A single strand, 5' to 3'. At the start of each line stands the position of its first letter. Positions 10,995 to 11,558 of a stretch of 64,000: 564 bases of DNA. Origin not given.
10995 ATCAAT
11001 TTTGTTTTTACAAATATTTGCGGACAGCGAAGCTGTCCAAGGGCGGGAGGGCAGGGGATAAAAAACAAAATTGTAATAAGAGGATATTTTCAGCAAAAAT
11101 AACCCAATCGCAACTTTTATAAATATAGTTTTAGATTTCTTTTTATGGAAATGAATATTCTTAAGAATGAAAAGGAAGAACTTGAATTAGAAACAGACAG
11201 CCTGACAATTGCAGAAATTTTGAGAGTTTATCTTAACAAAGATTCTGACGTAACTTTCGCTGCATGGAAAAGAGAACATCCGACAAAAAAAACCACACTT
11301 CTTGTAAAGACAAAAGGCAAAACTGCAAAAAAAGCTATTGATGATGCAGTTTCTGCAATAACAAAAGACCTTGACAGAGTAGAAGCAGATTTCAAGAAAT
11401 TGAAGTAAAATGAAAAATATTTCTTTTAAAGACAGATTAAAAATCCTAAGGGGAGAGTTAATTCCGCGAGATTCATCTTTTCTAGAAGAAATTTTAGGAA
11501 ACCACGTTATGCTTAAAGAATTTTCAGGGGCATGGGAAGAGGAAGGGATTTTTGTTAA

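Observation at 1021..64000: Modular, GC-rich intergenic repeat family at 15+ loci, all recognisable copies in the same (+) orientation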

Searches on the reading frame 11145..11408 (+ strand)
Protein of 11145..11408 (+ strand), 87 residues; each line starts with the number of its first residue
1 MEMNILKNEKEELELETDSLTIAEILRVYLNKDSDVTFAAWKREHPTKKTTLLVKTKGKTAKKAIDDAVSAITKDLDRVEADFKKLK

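Call 58: search_protein_families(library=pfam, proteins=[window:11145-11408:+], max_evalue=0.001)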
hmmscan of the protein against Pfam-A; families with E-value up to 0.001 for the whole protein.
window:11145-11408:+ (87 aa): 1 family
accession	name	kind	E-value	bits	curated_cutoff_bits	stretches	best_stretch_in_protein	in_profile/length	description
PF13656.11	RNA_pol_L_2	-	3e-12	46.5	27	1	12-80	3-73/75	RNA polymerase Rpb3/Rpb11 dimerisation domain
